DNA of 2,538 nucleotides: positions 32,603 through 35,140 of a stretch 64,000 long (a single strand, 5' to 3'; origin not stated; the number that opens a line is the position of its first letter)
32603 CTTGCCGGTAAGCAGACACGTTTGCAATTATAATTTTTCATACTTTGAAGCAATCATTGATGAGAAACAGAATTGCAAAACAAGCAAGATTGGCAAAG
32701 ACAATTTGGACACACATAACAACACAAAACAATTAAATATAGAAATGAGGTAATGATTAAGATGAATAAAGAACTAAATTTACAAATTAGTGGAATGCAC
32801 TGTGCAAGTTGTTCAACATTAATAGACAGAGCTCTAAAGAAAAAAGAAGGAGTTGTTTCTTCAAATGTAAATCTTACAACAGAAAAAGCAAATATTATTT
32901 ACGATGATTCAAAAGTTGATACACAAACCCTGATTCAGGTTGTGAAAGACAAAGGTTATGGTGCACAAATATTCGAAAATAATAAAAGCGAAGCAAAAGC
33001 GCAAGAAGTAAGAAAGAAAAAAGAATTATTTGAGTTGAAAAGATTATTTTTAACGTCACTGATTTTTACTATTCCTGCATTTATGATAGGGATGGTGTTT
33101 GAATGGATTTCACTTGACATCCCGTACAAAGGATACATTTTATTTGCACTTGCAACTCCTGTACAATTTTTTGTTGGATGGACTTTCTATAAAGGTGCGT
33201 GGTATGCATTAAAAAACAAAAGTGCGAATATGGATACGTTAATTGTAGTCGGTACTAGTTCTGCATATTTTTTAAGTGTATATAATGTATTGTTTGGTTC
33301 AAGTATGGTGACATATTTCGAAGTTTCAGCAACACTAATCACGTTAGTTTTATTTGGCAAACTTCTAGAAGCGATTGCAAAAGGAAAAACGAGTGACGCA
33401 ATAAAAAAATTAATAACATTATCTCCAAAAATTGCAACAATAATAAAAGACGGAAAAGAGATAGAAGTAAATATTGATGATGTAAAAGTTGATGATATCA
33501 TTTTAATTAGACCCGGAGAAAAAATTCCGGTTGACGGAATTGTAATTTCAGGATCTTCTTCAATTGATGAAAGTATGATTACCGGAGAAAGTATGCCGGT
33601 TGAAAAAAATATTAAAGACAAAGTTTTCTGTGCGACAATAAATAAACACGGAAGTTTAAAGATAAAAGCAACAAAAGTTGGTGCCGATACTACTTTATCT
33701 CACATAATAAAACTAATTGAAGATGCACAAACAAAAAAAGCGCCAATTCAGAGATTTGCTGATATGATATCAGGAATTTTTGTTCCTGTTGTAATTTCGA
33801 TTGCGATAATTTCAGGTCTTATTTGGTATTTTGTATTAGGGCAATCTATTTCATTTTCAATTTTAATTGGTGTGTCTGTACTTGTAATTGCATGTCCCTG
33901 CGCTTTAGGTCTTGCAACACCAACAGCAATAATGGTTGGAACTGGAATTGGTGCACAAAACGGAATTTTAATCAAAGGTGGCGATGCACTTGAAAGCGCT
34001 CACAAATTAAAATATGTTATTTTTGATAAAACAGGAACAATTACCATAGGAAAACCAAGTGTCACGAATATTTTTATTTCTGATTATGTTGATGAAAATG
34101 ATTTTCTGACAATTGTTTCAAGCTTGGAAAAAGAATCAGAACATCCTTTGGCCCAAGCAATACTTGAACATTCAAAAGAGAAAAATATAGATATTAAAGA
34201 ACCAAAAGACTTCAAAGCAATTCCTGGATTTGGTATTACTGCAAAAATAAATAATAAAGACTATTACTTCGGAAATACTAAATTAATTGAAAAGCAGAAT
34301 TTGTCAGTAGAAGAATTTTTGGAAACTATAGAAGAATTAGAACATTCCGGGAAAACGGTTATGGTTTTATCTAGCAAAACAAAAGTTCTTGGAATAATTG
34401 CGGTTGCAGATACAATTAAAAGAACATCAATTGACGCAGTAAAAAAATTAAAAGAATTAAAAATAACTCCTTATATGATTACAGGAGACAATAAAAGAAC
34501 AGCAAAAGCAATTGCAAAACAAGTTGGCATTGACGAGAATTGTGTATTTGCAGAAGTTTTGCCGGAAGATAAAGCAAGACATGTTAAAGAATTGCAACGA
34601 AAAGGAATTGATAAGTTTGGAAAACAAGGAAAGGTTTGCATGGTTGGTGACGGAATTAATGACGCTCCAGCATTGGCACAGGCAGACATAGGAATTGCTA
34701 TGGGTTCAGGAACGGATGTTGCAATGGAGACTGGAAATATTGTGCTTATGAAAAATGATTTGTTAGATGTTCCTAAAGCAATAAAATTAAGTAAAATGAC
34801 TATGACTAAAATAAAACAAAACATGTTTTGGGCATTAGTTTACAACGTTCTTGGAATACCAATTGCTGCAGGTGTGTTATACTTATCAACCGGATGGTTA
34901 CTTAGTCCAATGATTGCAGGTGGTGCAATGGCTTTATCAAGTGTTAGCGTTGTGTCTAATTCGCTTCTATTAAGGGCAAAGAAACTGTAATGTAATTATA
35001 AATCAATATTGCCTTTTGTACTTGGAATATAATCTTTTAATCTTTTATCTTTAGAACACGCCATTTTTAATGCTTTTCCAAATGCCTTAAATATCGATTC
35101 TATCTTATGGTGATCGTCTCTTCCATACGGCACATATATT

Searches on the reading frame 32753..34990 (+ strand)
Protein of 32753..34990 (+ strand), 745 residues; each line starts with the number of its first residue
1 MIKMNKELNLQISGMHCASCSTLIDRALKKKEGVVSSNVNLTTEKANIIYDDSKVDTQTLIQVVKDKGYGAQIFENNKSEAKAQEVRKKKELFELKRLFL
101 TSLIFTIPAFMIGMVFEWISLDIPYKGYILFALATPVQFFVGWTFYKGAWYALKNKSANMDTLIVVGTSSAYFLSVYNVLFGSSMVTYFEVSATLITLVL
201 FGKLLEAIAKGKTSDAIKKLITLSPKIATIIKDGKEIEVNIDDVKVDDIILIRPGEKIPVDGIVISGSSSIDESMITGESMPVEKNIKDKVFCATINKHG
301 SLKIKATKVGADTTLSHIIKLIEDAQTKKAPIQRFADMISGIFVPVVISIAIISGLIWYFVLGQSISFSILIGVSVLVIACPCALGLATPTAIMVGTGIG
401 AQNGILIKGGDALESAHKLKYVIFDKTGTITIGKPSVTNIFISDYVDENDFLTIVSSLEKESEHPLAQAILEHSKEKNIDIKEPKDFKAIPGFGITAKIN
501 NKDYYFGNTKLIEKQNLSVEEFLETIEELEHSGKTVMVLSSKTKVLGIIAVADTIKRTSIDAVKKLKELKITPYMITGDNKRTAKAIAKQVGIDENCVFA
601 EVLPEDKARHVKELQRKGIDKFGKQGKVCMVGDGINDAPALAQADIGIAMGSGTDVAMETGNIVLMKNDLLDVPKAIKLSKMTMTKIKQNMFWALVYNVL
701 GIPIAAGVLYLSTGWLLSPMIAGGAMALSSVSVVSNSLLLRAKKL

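Call 14: find_encoding_contigs(protein=window:32753-34990:+, flank=2000, max_places=4)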
Protein window:32753-34990:+ (745 aa): no gene with exactly this product is on record in the collection.

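Call 16: search_protein_families(library=ncbifam, proteins=[window:32753-34990:+])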
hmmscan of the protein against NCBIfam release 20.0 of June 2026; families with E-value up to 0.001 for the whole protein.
window:32753-34990:+ (745 aa): 30 families (the best 25 are shown)
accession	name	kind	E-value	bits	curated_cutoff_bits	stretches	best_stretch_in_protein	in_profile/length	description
TIGR01525.1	ATPase-IB_hvy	subfamily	4e-200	666.4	346.25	1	160-740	1-560/560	heavy metal translocating P-type ATPase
NF007952.0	PRK10671.1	equivalog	1.4e-197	658.6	1316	1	7-741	104-833/838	copper-exporting P-type ATPase CopA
TIGR01511.1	ATPase-IB1_Cu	subfamily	2.1e-191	637.5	397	1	142-741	2-542/542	copper-translocating P-type ATPase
NF008262.1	PRK11033.1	equivalog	9.8e-145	483.8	1005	1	5-731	40-722/731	zinc/cadmium/mercury/lead-transporting ATPase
NF033775.1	P_type_ZntA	exception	2.7e-129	432.6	1240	1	6-738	48-726/732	Zn(II)/Cd(II)/Pb(II) translocating P-type ATPase ZntA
TIGR01512.1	ATPase-IB2_Cd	subfamily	5.6e-128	427.7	313.5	2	180-509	9-304/494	cadmium family heavy metal-translocating P-type ATPase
TIGR01494.1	ATPase_P-type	subfamily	1.8e-93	313.6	62.3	1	195-713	2-468/478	HAD-IC family P-type ATPase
TIGR01497.1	kdpB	equivalog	1.6e-58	198.3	527.9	1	163-681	37-564/675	potassium-transporting ATPase subunit KdpB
TIGR01647.1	ATPase-IIIA_H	equivalog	2.7e-51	174.7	615.5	2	190-609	56-497/755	plasma-membrane proton-efflux P-type ATPase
NF010609.0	PRK14010.1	equivalog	1.3e-50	172.3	1323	1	163-668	37-546/673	K(+)-transporting ATPase subunit B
TIGR01517.1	ATPase-IIB_Ca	equivalog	1.7e-43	148.9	507.05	2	187-455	117-396/882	calcium-translocating P-type ATPase, PMCA-type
TIGR01522.1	ATPase-IIA2_Ca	equivalog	2.2e-34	118.4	798.3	2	211-447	102-347/854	calcium-transporting P-type ATPase, PMR1-type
TIGR01116.1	ATPase-IIA1_Ca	equivalog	3.3e-34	118.1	703.4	2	541-693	453-611/799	calcium-translocating P-type ATPase, SERCA-type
TIGR01106.1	ATPase-IIC_X-K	subfamily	1e-31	109.7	946.1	3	194-450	109-375/997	Na,H/K antiporter P-type ATPase subunit alpha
TIGR01657.1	P-ATPase-V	hypoth_equivalog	1.4e-28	99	618.25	3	192-288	196-294/1055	ATP13A2 family polyamine export P-type ATPase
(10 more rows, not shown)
